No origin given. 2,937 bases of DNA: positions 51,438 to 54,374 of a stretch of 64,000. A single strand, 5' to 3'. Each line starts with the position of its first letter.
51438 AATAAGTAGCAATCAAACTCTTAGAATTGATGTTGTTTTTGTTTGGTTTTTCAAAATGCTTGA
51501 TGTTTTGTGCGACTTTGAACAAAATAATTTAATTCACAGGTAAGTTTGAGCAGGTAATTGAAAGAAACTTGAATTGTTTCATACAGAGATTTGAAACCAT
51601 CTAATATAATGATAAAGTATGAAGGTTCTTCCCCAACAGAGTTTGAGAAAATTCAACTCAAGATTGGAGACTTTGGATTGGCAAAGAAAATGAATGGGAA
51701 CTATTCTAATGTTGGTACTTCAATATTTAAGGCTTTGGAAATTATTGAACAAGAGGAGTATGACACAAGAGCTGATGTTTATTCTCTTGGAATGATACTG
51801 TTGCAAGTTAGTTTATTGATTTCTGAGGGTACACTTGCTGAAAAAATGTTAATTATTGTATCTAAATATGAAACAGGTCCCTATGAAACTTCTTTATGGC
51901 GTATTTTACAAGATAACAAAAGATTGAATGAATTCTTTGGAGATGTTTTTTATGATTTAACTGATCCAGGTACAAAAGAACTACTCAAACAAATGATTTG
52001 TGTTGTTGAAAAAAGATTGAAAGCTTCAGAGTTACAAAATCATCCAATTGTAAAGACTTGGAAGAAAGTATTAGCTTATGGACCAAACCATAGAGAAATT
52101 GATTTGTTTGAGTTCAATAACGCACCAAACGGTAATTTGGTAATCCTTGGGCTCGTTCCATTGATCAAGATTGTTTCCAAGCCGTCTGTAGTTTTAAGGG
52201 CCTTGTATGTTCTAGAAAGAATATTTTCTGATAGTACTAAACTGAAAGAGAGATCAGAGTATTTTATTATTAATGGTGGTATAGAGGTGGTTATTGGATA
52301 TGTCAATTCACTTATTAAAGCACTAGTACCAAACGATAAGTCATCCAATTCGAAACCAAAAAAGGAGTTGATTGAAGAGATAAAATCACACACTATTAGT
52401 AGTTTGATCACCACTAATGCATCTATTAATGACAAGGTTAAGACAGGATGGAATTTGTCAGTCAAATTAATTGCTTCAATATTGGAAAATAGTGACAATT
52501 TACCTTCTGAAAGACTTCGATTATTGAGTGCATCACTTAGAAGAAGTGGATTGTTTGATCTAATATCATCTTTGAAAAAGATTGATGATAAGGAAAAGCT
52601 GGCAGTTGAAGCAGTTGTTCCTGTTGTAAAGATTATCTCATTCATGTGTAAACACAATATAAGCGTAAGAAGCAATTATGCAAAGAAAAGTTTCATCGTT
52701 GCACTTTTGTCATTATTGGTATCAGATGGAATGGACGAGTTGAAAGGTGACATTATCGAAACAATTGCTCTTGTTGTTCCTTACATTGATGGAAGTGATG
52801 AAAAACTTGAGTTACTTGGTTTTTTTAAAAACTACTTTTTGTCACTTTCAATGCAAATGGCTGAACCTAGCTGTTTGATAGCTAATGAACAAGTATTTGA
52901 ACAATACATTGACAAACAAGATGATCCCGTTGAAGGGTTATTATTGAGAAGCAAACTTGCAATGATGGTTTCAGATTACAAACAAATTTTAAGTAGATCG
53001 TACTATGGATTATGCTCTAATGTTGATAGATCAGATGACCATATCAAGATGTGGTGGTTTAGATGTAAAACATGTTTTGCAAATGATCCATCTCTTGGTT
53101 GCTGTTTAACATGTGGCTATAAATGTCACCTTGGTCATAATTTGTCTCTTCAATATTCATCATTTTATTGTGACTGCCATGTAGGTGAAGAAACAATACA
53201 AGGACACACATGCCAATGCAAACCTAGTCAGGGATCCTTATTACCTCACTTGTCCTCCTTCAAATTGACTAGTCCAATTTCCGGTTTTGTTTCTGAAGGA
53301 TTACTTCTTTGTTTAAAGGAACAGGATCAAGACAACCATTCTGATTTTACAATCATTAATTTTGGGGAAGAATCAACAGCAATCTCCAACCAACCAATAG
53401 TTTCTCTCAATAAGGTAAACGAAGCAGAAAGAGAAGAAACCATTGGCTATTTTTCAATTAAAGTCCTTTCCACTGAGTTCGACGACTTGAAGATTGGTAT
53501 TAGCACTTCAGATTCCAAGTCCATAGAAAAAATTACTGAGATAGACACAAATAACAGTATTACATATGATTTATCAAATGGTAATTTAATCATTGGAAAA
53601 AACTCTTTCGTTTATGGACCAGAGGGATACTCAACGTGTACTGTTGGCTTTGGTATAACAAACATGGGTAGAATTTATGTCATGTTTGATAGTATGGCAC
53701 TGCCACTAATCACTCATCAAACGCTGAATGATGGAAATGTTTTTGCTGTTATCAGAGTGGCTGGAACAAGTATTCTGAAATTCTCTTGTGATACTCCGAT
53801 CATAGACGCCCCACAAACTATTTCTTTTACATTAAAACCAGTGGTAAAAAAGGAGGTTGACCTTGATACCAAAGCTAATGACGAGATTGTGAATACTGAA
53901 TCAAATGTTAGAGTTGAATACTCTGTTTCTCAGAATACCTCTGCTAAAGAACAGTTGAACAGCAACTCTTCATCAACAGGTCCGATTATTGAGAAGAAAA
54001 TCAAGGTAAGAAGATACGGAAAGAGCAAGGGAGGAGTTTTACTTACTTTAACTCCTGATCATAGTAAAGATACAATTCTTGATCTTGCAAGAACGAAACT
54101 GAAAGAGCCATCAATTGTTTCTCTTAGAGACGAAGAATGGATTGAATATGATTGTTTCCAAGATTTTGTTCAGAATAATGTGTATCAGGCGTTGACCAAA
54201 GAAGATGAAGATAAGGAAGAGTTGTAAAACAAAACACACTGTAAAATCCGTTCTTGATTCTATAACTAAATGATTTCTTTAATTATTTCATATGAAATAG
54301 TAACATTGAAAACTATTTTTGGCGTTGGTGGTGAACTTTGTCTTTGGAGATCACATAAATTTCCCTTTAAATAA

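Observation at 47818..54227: Head-to-head pair of paralogous N-myristoylated kinases with C-terminal UBR-box-like zinc fingers, a shared intron position and a shared promoter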

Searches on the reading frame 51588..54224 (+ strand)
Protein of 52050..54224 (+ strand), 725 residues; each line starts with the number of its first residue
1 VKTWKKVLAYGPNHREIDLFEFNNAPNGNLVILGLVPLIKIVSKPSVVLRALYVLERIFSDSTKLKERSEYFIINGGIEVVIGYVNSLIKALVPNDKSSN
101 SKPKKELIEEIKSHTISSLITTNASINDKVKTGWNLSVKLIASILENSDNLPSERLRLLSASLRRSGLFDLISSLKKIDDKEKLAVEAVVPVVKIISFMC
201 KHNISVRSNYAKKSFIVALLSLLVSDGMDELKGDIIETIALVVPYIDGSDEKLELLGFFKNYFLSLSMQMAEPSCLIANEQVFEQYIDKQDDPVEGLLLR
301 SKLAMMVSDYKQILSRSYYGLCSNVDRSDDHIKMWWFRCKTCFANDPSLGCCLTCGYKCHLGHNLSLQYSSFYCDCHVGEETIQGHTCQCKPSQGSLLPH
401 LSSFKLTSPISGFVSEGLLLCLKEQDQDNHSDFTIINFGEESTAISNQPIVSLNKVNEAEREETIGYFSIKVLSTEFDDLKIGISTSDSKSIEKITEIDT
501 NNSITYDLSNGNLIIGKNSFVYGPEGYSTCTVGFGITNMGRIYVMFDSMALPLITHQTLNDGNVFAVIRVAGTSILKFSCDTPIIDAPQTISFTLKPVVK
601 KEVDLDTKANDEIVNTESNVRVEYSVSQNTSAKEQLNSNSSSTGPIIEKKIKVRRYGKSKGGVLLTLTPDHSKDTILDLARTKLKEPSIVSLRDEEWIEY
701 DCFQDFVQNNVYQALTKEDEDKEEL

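Call 6: find_homologous_proteins(query=window:52086-54224:+, max_evalue=0.001)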
Query seq(713 aa): 8000 candidates shared short words with the query, none scored E <= 0.001.

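Call 21: search_protein_representatives(protein=window:52050-54224:+)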
Query: 725 residues. Proteins with E-value up to 0.001 (for the whole library): 154; up to 1e-10: 16; up to 1e-30: 4. The best 150 are listed.
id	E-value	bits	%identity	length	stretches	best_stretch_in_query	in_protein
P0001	1.8e-81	291.1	40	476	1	1-404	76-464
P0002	1.4e-71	258.4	30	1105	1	27-721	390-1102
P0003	1.8e-58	215.1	34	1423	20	332-382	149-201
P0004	4.3e-43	164.3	36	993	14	326-383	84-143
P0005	1.6e-20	89.7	38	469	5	320-380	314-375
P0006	1.3e-17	80.0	26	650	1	133-556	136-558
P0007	4.0e-15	71.8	37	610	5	321-377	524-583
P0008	2.3e-14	69.3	32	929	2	318-407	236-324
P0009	2.5e-14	69.2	32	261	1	477-713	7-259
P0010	8.6e-14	67.4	29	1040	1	176-561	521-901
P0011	9.5e-14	67.3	27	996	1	153-556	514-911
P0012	1.4e-11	60.1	25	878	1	305-573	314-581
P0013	1.4e-11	60.1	43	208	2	321-418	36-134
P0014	1.8e-11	59.8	40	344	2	333-390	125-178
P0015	3.7e-11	58.7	32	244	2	279-377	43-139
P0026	4.1e-08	48.7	30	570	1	317-572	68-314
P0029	1.2e-07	47.2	29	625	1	336-573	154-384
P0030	1.4e-07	46.9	30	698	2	458-573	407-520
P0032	3.6e-07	45.5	27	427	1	350-589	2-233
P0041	1.6e-06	43.4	28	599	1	306-572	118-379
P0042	1.9e-06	43.2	28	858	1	302-573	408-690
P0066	1.2e-05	40.5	30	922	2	453-572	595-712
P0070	1.7e-05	40.0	26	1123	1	332-550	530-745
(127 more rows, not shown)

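Call 24: list_cluster_members(proteins=[P0001, P0002, P0003, P0004, P0006, P0010, P0011, P0012, P0029, P0030])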
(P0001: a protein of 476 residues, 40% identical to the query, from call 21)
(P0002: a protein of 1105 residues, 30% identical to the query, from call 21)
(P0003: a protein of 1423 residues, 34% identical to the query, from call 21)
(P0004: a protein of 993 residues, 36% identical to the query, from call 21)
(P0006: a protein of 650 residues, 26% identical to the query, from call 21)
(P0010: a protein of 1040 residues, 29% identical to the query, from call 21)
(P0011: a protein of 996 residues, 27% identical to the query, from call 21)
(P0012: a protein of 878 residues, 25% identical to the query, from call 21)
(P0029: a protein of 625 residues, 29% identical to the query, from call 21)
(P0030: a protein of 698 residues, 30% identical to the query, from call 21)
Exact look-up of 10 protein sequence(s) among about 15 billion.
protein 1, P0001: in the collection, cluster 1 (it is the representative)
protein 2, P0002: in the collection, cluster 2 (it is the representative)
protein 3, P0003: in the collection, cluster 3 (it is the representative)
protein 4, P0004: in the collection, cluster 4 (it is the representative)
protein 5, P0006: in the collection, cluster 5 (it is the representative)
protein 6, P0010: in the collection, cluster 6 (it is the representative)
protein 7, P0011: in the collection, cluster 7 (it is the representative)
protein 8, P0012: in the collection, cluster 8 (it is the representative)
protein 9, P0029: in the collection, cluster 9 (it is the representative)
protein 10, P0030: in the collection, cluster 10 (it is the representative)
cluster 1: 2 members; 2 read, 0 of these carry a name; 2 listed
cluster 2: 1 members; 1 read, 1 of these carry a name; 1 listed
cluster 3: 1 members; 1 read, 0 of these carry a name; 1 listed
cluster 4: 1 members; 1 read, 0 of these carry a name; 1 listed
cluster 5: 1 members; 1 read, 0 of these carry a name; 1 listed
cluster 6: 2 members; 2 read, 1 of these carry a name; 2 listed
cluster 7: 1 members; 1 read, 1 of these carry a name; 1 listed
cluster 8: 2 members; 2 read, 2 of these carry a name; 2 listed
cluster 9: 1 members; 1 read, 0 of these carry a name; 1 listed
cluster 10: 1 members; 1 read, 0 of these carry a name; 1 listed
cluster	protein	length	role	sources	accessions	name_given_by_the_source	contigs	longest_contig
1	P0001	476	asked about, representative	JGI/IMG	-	-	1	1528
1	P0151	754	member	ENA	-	-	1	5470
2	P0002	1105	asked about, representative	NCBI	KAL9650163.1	hypothetical protein ABK040_011332 [Willaertia magna]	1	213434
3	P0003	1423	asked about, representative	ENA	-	-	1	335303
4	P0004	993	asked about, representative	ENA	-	-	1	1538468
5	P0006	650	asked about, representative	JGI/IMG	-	-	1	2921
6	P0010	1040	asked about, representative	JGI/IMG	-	serine/threonine protein kinase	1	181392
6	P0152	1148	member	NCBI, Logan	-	-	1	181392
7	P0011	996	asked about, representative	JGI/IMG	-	serine/threonine protein kinase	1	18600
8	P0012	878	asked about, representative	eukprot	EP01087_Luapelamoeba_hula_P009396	TRINITY_DN241_c0_g1_i6.p1 TRINITY_DN241_c0_g1~~TRINITY_DN241_c0_g1_i6.p1 ORF ...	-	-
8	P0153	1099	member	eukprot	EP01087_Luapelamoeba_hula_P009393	TRINITY_DN241_c0_g1_i3.p1 TRINITY_DN241_c0_g1~~TRINITY_DN241_c0_g1_i3.p1 ORF ...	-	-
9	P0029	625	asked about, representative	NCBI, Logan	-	-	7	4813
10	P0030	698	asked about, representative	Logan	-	-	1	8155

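Call 25: search_protein_families(library=pfam, proteins=[P0002, P0152, P0011, P0153, P0029, P0030, P0026, P0006, P0151, P0009], max_evalue=0.01)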
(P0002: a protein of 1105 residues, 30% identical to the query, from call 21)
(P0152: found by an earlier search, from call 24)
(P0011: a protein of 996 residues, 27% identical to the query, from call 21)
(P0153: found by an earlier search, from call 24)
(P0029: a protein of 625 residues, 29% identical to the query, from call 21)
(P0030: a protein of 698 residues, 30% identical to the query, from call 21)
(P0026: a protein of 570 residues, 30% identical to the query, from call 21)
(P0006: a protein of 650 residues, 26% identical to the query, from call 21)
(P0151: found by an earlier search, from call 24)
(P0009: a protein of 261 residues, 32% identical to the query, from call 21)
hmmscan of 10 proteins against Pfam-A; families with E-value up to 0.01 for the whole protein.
P0002 (1105 aa): 3 families
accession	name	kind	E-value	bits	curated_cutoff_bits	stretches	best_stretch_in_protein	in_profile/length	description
PF00069.31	Pkinase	-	1.8e-47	162.4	31.7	1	78-372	1-262/263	Protein kinase domain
PF07714.23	PK_Tyr_Ser-Thr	-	3.4e-26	92.5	23.1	1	80-307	3-211/258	Protein tyrosine and serine/threonine kinase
PF02207.25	zf-UBR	-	0.00057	20.4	25.2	1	696-752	10-68/69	Putative zinc finger in N-recognin (UBR box)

P0152 (1148 aa): 5 families
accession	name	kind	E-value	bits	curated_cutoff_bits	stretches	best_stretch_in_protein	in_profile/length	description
PF00069.31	Pkinase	-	5.2e-51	174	31.7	1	179-483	4-262/263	Protein kinase domain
PF07714.23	PK_Tyr_Ser-Thr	-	2.2e-29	103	23.1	1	180-393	5-197/258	Protein tyrosine and serine/threonine kinase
PF00569.23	ZZ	-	3.3e-07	30.5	21.4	1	2-27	13-38/45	Zinc finger, ZZ type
PF02207.25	zf-UBR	-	1.4e-06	28.7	25.2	1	789-840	7-62/69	Putative zinc finger in N-recognin (UBR box)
PF17667.7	Pkinase_fungal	-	0.001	18.3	24.1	0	300-385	300-378/387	Fungal protein kinase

P0011 (996 aa): 3 families
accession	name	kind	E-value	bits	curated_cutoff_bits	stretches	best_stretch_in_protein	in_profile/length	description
PF00069.31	Pkinase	-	7.1e-19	68.7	31.7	1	117-393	15-258/263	Protein kinase domain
PF02207.25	zf-UBR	-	9.4e-06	26.1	25.2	1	698-745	10-59/69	Putative zinc finger in N-recognin (UBR box)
PF07714.23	PK_Tyr_Ser-Thr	-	0.0016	18.2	23.1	1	180-319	70-200/258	Protein tyrosine and serine/threonine kinase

P0153 (1099 aa): 7 families
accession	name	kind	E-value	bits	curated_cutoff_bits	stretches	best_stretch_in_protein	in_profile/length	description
PF00069.31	Pkinase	-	8.3e-57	193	31.7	1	37-283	2-261/263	Protein kinase domain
PF07714.23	PK_Tyr_Ser-Thr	-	4.9e-40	137.9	23.1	1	39-237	4-206/258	Protein tyrosine and serine/threonine kinase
PF03109.22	ABC1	-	8.7e-08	32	22.9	1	110-187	144-219/244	ABC1 atypical kinase-like domain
PF00622.36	SPRY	-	1e-06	29.3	26.3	1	691-797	2-106/121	SPRY domain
PF14531.12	Kinase-like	-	4.2e-05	23.4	25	1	128-231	138-246/289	Kinase-like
PF02207.25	zf-UBR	-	0.0002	21.8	25.2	1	553-620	2-67/69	Putative zinc finger in N-recognin (UBR box)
PF01636.29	APH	-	0.0016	18.7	23.2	0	131-173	149-187/239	Phosphotransferase enzyme family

P0029 (625 aa): 1 family
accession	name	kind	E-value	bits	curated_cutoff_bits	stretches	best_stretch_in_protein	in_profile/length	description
PF00622.36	SPRY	-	5.8e-12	46.2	26.3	1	280-393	3-119/121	SPRY domain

P0030 (698 aa): 1 family
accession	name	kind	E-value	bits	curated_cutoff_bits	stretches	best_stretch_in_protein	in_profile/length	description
PF00622.36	SPRY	-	5e-13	49.6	26.3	1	415-527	2-117/121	SPRY domain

P0026 (570 aa): 5 families
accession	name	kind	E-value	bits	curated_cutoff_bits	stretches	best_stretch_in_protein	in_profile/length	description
PF00622.36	SPRY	-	2.3e-10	41.1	26.3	1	205-324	3-119/121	SPRY domain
PF07647.24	SAM_2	-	1.6e-06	28.6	20.5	1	495-556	2-61/66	SAM domain (Sterile alpha motif)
PF00536.37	SAM_1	-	1.1e-05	26.1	23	1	496-556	2-59/64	SAM domain (Sterile alpha motif)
PF02207.25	zf-UBR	-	0.00044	20.7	25.2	1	73-133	2-58/69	Putative zinc finger in N-recognin (UBR box)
PF02198.23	SAM_PNT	-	0.004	17.5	24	1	482-537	5-60/83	Sterile alpha motif (SAM)/Pointed domain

P0006 (650 aa): 2 families
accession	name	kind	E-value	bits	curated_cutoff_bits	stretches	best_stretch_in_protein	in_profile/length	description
PF02207.25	zf-UBR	-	3.5e-07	30.7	25.2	1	329-381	7-63/69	Putative zinc finger in N-recognin (UBR box)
PF00622.36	SPRY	-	2.9e-05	24.6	26.3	1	463-594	2-120/121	SPRY domain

P0151 (754 aa): 6 families
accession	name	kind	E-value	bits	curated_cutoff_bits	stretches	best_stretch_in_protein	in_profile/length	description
PF00069.31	Pkinase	-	1.7e-47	162.5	31.7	1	62-353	3-262/263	Protein kinase domain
PF07714.23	PK_Tyr_Ser-Thr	-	1.3e-25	90.6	23.1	1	63-274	4-199/258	Protein tyrosine and serine/threonine kinase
PF13095.12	FTA2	-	0.00012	22.3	30.2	0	59-103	23-65/214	Kinetochore Sim4 complex subunit FTA2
PF03109.22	ABC1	-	0.00022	20.9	22.9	1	143-238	145-223/244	ABC1 atypical kinase-like domain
PF02207.25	zf-UBR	-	0.00043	20.7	25.2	1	669-729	7-67/69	Putative zinc finger in N-recognin (UBR box)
PF17667.7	Pkinase_fungal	-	0.0015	17.7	24.1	1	178-270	295-384/387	Fungal protein kinase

P0009 (261 aa): 0 families

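Call 35: list_cluster_members(proteins=[P0070, P0026, P0041, P0042, P0066, P0032, P0154, P0009, P0008, P0152])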
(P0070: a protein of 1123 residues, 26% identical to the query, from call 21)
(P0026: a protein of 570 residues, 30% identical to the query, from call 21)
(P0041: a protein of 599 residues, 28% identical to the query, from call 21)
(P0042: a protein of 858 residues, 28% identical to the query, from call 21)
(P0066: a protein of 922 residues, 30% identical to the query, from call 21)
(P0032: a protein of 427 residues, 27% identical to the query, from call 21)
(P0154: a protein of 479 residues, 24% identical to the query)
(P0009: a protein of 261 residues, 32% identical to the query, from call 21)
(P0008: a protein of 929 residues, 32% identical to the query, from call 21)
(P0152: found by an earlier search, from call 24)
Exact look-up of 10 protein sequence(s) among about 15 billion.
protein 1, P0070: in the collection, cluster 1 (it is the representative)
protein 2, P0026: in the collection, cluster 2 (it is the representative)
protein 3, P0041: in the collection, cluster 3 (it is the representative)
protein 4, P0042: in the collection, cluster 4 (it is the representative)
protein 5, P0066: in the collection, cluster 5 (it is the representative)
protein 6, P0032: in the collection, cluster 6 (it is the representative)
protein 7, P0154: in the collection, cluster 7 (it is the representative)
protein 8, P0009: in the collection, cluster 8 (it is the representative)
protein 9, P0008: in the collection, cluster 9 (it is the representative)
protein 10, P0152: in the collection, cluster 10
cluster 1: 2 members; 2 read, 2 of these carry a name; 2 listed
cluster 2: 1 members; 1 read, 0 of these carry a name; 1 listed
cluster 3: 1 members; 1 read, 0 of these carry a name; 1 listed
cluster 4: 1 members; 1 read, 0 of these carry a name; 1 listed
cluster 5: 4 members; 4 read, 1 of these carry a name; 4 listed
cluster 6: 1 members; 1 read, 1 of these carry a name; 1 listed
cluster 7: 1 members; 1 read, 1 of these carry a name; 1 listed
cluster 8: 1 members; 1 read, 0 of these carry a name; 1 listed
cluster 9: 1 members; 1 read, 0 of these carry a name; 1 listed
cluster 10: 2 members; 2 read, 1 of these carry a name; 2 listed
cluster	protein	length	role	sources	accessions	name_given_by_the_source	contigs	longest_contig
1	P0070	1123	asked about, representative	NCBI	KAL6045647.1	kinase that interacts with cdc31p [Balamuthia mandrillaris]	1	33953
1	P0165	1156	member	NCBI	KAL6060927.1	kinase that interacts with cdc31p [Balamuthia mandrillaris]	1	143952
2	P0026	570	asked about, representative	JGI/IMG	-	-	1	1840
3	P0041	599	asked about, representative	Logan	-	-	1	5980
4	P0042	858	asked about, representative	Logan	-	-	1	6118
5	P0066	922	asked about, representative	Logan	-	-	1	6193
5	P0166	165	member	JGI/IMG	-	hypothetical protein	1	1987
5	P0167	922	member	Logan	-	-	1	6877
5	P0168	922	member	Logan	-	-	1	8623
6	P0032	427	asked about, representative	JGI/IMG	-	hypothetical protein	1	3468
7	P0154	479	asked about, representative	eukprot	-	TRINITY_DN278_c0_g1_i1.p1 TRINITY_DN278_c0_g1~~TRINITY_DN278_c0_g1_i1.p1 ORF ...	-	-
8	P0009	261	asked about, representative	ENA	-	-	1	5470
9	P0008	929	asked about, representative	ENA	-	-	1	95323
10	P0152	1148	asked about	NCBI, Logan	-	-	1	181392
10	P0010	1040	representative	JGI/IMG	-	serine/threonine protein kinase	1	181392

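Call 62: find_encoding_contigs(protein=P0002, flank=10000, max_places=3)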
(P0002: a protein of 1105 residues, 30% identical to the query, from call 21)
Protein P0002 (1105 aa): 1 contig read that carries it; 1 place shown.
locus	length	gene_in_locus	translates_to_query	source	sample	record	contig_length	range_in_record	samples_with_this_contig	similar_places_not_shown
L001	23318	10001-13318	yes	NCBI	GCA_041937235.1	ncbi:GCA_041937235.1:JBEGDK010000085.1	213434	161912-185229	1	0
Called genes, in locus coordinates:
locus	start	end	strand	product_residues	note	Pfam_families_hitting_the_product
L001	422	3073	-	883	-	PF04577:Glyco_transf_61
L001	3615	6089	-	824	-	PF04577:Glyco_transf_61 (weak)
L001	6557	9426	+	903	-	PF02040:ArsB (faint), PF03600:CitMHS, PF00939:Na_sulph_symp, PF03600:CitMHS (weak)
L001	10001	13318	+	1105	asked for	PF00069:Pkinase, PF07714:PK_Tyr_Ser-Thr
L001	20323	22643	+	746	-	-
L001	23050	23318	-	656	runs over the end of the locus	-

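Call 64: find_encoding_contigs(protein=P0151, flank=10000, max_places=3)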
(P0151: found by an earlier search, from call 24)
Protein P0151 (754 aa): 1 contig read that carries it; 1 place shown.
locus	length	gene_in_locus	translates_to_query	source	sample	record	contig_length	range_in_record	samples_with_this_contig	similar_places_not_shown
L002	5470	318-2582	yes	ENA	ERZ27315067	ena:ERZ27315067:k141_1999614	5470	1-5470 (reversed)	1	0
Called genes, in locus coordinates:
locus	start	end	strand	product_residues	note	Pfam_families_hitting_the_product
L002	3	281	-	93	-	?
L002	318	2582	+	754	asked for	PF00069:Pkinase, PF07714:PK_Tyr_Ser-Thr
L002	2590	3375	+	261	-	-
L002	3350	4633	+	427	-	-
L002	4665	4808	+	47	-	-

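Call 69: find_encoding_contigs(protein=P0165, flank=8000, max_places=2)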
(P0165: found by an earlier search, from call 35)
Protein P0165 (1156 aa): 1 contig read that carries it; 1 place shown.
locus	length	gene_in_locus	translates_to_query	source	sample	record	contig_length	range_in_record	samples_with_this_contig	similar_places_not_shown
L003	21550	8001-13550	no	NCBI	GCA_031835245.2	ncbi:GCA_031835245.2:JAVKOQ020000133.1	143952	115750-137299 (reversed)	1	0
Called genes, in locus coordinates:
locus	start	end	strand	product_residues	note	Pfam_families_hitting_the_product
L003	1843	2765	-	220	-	-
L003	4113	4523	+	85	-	-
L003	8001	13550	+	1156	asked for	PF00069:Pkinase, PF07714:PK_Tyr_Ser-Thr, PF03109:ABC1 (weak), PF00622:SPRY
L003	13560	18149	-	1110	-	PF00571:CBS (faint), PF01743:PolyA_pol, PF12627:PolyA_pol_RNAbd (faint)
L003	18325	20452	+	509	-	PF01704:UDPGP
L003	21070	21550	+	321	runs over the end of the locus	-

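Call 70: find_encoding_contigs(protein=P0152, flank=8000, max_places=2)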
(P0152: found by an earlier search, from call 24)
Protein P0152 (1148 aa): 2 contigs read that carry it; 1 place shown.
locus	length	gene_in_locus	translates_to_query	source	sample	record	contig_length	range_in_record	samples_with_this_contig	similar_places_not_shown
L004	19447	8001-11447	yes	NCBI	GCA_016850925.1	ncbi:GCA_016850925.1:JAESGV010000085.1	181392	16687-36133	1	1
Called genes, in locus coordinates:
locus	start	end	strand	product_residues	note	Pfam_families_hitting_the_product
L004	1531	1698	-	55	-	-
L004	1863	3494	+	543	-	PF00415:RCC1 (faint), PF25390:WD40_RLD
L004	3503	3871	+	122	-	PF00069:Pkinase, PF07714:PK_Tyr_Ser-Thr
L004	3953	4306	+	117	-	PF00069:Pkinase, PF07714:PK_Tyr_Ser-Thr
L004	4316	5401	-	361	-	-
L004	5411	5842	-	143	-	PF00069:Pkinase, PF07714:PK_Tyr_Ser-Thr, PF17667:Pkinase_fungal (weak)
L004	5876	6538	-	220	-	-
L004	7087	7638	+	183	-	-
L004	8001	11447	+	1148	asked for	PF00569:ZZ (weak), PF00069:Pkinase, PF07714:PK_Tyr_Ser-Thr, PF02207:zf-UBR (weak)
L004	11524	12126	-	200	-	PF25390:WD40_RLD, PF13540:RCC1_2 (faint)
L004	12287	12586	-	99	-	PF25390:WD40_RLD, PF13540:RCC1_2 (faint), PF00415:RCC1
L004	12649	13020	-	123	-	PF25390:WD40_RLD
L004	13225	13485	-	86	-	-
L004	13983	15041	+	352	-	-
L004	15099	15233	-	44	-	-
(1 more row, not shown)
